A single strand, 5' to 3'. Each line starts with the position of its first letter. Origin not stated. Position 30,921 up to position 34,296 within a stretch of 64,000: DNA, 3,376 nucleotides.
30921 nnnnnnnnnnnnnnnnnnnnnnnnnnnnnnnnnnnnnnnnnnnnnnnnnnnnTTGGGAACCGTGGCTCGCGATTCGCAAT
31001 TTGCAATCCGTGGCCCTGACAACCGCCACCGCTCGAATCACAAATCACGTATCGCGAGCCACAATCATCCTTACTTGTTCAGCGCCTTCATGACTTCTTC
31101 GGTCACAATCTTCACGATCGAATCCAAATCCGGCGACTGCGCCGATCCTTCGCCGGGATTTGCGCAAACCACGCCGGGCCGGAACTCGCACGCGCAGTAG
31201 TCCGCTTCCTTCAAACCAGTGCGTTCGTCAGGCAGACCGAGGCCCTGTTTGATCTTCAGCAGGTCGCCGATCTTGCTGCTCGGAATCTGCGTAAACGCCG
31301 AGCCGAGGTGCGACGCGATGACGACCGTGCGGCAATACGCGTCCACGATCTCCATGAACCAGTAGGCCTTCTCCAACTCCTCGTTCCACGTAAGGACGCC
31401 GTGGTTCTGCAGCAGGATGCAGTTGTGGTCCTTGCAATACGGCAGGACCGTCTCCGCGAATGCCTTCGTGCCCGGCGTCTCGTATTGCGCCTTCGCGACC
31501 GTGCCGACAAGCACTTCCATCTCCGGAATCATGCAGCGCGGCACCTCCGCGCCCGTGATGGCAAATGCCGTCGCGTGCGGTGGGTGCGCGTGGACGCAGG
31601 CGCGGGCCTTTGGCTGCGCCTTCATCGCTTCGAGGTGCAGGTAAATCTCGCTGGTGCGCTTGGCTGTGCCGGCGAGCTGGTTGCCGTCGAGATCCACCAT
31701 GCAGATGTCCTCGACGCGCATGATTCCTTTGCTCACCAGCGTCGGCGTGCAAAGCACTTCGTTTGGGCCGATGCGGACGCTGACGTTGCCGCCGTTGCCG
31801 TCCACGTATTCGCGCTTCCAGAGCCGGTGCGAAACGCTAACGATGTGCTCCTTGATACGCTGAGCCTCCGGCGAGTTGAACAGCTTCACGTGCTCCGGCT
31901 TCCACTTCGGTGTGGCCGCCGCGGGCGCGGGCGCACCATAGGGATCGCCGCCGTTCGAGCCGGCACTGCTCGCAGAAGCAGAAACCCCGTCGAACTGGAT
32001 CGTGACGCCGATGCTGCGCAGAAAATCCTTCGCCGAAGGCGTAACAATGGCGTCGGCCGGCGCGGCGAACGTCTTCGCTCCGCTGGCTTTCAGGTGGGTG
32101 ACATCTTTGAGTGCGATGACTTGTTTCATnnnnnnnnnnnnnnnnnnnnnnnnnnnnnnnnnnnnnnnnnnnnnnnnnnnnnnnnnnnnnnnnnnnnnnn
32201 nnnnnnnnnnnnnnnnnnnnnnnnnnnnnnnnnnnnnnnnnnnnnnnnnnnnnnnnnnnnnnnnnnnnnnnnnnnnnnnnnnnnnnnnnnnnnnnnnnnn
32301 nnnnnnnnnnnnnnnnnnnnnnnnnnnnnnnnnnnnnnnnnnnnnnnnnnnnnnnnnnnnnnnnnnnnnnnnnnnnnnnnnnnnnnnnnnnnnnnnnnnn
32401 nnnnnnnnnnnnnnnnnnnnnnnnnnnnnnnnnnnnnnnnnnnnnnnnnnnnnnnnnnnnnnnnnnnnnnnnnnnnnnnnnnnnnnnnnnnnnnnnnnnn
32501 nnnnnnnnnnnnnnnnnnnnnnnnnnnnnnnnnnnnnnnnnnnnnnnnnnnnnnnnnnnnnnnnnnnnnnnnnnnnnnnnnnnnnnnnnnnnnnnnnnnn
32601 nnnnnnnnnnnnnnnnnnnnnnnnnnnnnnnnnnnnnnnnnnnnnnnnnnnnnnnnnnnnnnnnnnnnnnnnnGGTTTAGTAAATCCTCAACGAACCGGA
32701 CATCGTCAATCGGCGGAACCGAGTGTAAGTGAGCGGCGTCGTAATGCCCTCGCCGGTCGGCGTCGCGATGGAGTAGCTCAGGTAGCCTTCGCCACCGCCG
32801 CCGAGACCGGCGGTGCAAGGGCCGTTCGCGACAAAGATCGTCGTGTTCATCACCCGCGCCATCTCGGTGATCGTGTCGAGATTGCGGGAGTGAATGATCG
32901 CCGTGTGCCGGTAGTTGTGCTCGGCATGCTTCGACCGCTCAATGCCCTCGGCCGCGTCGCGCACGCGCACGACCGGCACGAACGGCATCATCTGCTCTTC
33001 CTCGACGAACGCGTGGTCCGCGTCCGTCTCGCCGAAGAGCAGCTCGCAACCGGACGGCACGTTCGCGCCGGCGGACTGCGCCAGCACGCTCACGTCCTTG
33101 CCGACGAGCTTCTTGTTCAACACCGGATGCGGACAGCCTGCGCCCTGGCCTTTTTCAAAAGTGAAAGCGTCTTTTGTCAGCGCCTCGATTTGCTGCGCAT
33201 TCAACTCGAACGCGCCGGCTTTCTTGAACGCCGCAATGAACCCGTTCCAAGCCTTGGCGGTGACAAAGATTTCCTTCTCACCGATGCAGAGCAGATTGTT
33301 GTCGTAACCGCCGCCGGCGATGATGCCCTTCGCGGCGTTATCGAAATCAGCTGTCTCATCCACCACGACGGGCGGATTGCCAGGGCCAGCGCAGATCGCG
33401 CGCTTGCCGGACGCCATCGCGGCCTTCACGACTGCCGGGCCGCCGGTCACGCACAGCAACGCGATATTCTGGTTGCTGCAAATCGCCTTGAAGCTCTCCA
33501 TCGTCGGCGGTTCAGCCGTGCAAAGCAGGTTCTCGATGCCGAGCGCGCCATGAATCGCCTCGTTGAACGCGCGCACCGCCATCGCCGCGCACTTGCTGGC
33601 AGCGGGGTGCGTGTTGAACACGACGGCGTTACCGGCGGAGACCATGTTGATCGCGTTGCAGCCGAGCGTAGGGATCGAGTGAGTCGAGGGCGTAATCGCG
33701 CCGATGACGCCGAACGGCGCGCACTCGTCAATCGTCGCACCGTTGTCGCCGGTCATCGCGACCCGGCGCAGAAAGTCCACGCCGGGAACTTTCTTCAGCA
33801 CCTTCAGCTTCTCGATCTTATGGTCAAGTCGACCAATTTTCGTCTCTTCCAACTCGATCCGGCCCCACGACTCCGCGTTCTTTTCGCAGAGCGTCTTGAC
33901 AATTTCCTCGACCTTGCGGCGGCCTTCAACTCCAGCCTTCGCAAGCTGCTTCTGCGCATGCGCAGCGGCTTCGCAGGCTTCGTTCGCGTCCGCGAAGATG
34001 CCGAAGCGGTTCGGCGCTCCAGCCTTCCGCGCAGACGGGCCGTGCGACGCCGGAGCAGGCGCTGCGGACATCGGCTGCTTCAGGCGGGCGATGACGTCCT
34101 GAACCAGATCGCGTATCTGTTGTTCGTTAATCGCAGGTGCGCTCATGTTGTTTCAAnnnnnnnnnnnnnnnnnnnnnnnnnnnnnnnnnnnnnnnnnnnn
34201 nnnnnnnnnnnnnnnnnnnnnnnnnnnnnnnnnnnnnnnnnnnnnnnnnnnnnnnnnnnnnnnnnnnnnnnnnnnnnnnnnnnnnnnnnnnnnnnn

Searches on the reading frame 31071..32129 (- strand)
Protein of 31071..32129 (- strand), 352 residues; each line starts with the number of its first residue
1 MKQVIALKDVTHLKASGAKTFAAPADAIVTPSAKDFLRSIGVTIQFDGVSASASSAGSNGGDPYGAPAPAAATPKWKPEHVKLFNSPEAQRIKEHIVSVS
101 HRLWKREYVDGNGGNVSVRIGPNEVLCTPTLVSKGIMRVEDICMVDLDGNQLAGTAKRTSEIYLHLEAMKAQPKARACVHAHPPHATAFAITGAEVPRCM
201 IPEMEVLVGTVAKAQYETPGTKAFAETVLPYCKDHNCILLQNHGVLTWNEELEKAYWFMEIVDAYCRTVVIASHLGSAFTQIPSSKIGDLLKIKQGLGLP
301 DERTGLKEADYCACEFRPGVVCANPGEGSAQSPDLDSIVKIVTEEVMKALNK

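Call 5: search_protein_families(library=pfam, proteins=[window:31071-32129:-], max_evalue=0.01)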
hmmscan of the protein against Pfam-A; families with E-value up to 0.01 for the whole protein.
window:31071-32129:- (352 aa): 1 family
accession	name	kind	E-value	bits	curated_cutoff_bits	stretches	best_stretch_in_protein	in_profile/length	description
PF00596.27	Aldolase_II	-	1.6e-43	149.1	22.2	1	94-269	1-182/183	Class II Aldolase and Adducin N-terminal domain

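Call 6: search_protein_families(library=ncbifam, proteins=[window:31071-32129:-], max_evalue=0.01)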
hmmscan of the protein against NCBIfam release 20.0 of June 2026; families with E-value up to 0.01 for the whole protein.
window:31071-32129:- (352 aa): 33 families (the best 25 are shown)
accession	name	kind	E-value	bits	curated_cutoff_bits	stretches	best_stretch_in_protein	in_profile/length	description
NF040649.1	FucA_Meth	equivalog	3.7e-32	111.7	250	1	94-271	4-175/179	L-fuculose phosphate aldolase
NF043034.1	OxoTetrPhDc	equivalog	6.4e-31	107.7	250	1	90-271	3-187/205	3-oxo-tetronate 4-phosphate decarboxylase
NF005123.0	PRK06557.1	subfamily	1.7e-25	90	251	1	89-290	9-212/223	L-ribulose-5-phosphate 4-epimerase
NF005302.0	PRK06833.1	equivalog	1.1e-24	87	264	1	90-277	4-191/214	L-fuculose-phosphate aldolase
NF006208.0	PRK08333.1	equivalog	1.4e-24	86.8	267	1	90-267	3-178/189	aldolase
NF053831.1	RU1PAldHalo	equivalog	3.1e-23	82.3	300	1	107-278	18-188/208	ribulose-1-phosphate aldolase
NF005984.0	PRK08087.1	subfamily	9.9e-23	81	264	1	90-266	4-178/215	L-fuculose-phosphate aldolase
NF004979.0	PRK06357.1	equivalog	1.6e-22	79.9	216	1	93-263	7-189/221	hypothetical protein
TIGR03328.1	salvage_mtnB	equivalog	1e-20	74.1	137.05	1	97-263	2-182/194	methylthioribulose 1-phosphate dehydratase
TIGR01086.1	fucA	equivalog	1.4e-19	70.7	400.25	1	94-265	7-176/214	L-fuculose-phosphate aldolase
NF006413.0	PRK08660.1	equivalog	3.1e-18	66.3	203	1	95-272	5-177/184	aldolase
NF004527.0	PRK05874.1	equivalog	4.4e-18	65.6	308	1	96-278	11-195/218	L-fuculose-phosphate aldolase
NF006672.0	PRK09220.1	equivalog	1e-15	57.7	226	1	90-260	9-191/209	methylthioribulose 1-phosphate dehydratase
NF002963.0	PRK03634.1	equivalog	1.4e-15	57.1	170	1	153-291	109-260/274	rhamnulose-1-phosphate aldolase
NF006047.0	PRK08193.1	subfamily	8.3e-15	55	257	1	90-282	3-209/231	L-ribulose-5-phosphate 4-epimerase AraD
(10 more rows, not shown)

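Call 68: search_protein_families(library=pfam, proteins=[window:31071-32129:-], max_evalue=0.01)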
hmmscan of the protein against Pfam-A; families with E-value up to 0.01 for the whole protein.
window:31071-32129:- (352 aa): 1 family
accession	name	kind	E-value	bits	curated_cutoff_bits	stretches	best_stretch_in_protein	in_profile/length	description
PF00596.27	Aldolase_II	-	1.6e-43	149.1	22.2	1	94-269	1-182/183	Class II Aldolase and Adducin N-terminal domain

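Call 72: find_related_loci(query=A4, collection=metagenome_contigs, flank=8000)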
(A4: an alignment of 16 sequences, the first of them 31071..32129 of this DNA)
Query A4 (352 aa) in metagenome_contigs; peptide patterns used: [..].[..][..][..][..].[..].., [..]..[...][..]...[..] (x = any residue, [..] = any of these).
600 stretches matched a pattern (row limit reached: there are more); 574 encode a relative of the query (tblastn E <= 1e-3); the best 80 are kept; 80 distinct loci.
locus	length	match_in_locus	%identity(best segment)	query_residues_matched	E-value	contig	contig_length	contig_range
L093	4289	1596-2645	91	1-352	0e+0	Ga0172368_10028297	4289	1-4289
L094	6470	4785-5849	48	1-350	5e-106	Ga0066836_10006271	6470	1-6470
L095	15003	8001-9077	46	3-350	9e-106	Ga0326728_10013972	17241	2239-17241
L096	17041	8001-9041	49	1-349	1e-105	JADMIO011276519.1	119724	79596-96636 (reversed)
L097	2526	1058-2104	49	1-350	2e-109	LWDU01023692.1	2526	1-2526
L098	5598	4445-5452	48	1-350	4e-104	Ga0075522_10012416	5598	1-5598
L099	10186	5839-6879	48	1-347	4e-104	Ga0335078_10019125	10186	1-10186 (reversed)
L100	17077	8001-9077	47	1-351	8e-104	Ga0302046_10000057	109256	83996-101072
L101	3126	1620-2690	48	1-352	6e-106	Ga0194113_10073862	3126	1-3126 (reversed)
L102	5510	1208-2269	47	1-352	8e-103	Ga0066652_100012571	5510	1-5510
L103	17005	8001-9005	47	3-350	8e-103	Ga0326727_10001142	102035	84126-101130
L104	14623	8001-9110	47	2-352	1e-102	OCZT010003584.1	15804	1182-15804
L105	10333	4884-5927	47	3-351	1e-102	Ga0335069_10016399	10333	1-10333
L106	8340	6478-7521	47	1-352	2e-102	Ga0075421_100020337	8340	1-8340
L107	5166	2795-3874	47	3-351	9e-103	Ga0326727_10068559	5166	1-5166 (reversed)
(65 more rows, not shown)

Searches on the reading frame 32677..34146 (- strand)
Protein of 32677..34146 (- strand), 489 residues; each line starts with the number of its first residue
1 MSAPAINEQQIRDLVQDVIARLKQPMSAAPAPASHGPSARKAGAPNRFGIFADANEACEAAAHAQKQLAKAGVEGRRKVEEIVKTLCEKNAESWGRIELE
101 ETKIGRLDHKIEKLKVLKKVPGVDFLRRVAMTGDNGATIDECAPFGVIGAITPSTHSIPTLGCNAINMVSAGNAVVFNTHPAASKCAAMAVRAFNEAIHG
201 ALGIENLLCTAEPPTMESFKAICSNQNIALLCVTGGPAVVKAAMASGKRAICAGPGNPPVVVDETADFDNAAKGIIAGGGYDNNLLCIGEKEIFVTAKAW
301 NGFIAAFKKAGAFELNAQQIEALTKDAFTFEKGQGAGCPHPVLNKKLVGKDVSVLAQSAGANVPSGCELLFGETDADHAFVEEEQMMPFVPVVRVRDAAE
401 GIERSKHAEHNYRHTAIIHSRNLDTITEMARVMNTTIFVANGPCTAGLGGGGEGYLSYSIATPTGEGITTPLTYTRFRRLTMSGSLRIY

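Call 5: search_protein_families(library=pfam, proteins=[window:32677-34146:-], max_evalue=0.01)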
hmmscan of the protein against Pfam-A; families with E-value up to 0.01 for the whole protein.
window:32677-34146:- (489 aa): 1 family
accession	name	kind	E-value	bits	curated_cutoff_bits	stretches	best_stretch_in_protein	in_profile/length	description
PF00171.27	Aldedh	-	1e-23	84.1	23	2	52-310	29-292/461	Aldehyde dehydrogenase family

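Call 6: search_protein_families(library=ncbifam, proteins=[window:32677-34146:-], max_evalue=0.01)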
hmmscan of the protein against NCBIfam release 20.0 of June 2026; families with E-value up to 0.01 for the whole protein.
window:32677-34146:- (489 aa): 30 families (the best 25 are shown)
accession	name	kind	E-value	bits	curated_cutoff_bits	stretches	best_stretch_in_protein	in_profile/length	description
NF011927.0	PRK15398.1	subfamily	1.1e-168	561.7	403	1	6-488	1-464/465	aldehyde dehydrogenase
NF010378.0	PRK13805.1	equivalog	1.1e-51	175.6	951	1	138-448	103-410/872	bifunctional acetaldehyde-CoA/alcohol dehydrogenase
TIGR02518.1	EutH_ACDH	equivalog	3e-51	174.8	620.1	1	56-449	12-405/488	acetaldehyde dehydrogenase (acetylating)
NF047625.1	AcylSulfactDhSauS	equivalog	2.6e-35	122.1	600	1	88-465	42-418/464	acylating sulfoacetaldehyde dehydrogenase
NF040648.1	lactal_redase_Meth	equivalog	9.6e-13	47.9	650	1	56-307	37-294/463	lactaldehyde dehydrogenase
NF052305.1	DioxValDhHalo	equivalog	1.6e-11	43.8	750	1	52-305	43-302/483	2,5-dioxovalerate dehydrogenase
TIGR03250.1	PhnAcAld_DH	equivalog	1e-10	40.9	635.65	1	146-433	141-421/472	phosphonoacetaldehyde dehydrogenase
NF006916.0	PRK09407.1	equivalog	2e-09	36.6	521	1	49-310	53-320/526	succinic semialdehyde dehydrogenase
NF042993.1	AlphKGSA_gudD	equivalog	1.4e-08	34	770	1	53-303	43-299/481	alpha-ketoglutaric semialdehyde dehydrogenase GucD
TIGR01804.1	BADH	equivalog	1e-07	30.8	668.6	1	53-308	36-297/467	betaine-aldehyde dehydrogenase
NF050084.1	pip_6_carb_DH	equivalog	4.1e-07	29.3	730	1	140-306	113-282/475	L-piperidine-6-carboxylate dehydrogenase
NF007352.0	PRK09847.1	equivalog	5.2e-07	28.5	850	1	128-441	141-453/495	aldehyde dehydrogenase PuuC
NF010000.0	PRK13473.1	subfamily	6.2e-07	28.4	615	1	52-312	39-305/475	aminobutyraldehyde dehydrogenase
NF006992.0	PRK09457.1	subfamily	7.2e-07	28.2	514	1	52-319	37-309/487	succinylglutamate-semialdehyde dehydrogenase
NF010575.0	PRK13968.1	equivalog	8.6e-07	28.4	855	1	128-312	110-293/462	succinate-semialdehyde dehydrogenase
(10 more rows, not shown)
